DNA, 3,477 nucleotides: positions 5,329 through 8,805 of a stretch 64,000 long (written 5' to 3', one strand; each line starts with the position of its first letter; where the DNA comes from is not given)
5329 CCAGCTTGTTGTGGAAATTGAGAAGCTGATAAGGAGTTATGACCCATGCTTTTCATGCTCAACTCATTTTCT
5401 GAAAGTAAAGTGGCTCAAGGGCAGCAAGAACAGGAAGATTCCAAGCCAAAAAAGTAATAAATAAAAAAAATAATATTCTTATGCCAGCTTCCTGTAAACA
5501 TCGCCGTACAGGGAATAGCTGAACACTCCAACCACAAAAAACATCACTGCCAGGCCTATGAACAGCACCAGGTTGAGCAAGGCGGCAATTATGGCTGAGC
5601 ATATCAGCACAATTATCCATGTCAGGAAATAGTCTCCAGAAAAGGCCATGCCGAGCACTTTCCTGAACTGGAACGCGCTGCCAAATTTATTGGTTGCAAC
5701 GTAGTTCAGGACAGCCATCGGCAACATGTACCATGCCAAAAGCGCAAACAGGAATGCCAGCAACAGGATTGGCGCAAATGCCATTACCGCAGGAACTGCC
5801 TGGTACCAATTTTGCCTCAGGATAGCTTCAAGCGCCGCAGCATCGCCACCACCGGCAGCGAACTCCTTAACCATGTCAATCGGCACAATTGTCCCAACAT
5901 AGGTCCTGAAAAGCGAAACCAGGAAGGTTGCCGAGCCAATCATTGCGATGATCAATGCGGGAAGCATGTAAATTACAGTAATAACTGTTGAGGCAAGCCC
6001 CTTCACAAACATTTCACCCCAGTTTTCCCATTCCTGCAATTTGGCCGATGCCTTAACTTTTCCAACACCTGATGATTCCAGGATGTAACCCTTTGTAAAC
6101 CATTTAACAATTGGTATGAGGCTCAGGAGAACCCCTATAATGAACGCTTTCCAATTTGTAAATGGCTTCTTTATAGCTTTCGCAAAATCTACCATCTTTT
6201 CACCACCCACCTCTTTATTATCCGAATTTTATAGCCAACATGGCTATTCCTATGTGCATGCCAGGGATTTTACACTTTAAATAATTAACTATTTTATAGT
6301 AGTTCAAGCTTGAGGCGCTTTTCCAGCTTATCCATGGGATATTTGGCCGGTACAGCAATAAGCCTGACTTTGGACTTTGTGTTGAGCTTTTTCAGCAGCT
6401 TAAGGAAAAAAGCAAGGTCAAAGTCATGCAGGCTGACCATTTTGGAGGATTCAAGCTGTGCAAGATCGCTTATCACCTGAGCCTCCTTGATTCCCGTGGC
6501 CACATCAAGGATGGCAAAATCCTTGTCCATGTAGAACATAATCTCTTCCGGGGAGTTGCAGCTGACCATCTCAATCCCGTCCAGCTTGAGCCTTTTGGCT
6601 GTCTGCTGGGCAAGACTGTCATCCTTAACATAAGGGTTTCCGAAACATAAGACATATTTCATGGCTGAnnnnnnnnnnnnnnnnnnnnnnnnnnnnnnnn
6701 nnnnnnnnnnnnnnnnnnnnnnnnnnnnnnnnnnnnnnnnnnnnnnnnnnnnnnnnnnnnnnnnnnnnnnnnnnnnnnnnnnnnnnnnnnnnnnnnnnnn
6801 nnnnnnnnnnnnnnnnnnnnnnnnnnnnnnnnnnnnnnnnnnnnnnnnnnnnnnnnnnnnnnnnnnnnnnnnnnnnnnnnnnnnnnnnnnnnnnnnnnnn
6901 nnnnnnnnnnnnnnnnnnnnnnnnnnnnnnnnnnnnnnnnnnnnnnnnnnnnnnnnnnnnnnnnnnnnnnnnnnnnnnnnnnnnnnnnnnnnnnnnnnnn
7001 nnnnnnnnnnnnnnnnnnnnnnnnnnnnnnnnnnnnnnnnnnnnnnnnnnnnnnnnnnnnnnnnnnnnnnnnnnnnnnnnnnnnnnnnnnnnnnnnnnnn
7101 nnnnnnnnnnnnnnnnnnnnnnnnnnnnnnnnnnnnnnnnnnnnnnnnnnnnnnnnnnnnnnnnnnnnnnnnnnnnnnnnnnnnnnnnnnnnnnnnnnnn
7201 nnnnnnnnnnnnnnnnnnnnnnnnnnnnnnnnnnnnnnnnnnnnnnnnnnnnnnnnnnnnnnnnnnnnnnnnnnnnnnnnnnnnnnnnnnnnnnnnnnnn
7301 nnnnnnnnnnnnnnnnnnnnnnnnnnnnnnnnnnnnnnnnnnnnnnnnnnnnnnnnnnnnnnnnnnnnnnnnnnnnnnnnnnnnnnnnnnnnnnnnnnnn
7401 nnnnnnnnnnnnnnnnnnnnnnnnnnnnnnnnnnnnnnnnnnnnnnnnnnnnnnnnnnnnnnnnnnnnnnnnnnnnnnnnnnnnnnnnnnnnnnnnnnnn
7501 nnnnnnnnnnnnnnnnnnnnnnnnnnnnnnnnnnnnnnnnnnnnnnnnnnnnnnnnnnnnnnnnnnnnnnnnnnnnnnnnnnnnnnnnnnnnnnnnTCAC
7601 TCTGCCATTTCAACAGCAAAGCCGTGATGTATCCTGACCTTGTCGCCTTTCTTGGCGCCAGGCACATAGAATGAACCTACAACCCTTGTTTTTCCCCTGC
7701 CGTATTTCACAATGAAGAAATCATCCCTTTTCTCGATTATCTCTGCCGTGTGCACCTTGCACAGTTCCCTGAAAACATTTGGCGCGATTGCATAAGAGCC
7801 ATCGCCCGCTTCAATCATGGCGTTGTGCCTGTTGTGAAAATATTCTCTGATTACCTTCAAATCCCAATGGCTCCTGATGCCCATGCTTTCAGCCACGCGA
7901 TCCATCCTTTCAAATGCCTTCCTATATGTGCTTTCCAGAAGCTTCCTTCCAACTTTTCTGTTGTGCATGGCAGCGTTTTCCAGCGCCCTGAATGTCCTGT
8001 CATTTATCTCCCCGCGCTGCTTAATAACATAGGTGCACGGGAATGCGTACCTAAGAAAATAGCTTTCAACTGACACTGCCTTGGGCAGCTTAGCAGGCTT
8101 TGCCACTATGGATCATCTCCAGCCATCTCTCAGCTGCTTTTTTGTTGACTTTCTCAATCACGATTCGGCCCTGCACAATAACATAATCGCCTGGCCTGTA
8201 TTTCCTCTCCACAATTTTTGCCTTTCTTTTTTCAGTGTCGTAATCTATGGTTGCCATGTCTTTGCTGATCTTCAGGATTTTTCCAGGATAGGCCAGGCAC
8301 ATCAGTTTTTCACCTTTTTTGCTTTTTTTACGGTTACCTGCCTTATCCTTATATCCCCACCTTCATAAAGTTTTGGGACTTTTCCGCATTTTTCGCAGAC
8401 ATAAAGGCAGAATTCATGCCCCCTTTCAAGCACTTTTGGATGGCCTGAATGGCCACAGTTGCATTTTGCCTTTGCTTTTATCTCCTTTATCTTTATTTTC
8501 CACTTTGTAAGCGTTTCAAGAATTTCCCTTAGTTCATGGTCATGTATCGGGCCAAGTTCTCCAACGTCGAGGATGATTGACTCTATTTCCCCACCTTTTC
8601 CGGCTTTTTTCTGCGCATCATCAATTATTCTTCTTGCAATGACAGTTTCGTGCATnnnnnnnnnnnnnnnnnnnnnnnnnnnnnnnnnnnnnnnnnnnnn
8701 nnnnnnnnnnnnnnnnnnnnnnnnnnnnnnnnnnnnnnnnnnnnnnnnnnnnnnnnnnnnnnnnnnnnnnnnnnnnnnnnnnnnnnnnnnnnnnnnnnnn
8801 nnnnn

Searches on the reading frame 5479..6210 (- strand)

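Call 38: search_protein_families(library=pfam, proteins=[window:5479-6210:-], max_evalue=0.1)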
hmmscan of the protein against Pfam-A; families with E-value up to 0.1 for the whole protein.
window:5479-6210:- (243 aa): 1 family
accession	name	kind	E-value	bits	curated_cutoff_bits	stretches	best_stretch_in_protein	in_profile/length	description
PF13197.11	DUF4013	-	1.3e-21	77.6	26.9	1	26-215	3-166/168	Protein of unknown function (DUF4013)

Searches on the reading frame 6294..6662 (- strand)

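Call 38: search_protein_families(library=pfam, proteins=[window:6294-6662:-], max_evalue=0.1)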
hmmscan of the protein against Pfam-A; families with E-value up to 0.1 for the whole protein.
window:6294-6662:- (122 aa): 1 family
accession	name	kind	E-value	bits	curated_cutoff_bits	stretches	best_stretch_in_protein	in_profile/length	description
PF01750.23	HycI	-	0.073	13.3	23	1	66-105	61-101/130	Hydrogenase maturation protease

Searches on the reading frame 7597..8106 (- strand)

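Call 4: search_protein_families(library=pfam, proteins=[window:7597-8106:-], max_evalue=0.01)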
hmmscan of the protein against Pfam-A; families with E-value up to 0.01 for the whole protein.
window:7597-8106:- (169 aa): 1 family
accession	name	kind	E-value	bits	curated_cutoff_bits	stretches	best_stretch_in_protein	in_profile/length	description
PF01455.23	HupF_HypC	-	0.00057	20.4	28.5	1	121-166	7-51/65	HupF/HypC family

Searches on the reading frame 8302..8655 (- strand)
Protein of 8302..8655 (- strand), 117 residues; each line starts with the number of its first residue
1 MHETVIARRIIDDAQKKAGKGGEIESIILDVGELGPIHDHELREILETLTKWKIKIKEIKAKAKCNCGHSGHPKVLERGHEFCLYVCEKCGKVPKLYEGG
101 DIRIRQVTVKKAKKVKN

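Call 4: search_protein_families(library=pfam, proteins=[window:8302-8655:-], max_evalue=0.01)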
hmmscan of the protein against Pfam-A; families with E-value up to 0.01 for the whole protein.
window:8302-8655:- (117 aa): 1 family
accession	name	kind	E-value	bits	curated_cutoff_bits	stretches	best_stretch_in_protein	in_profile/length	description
PF01155.25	HypA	-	2.2e-12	47.4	28.9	1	1-108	1-111/112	Hydrogenase/urease nickel incorporation, metallochaperone, hypA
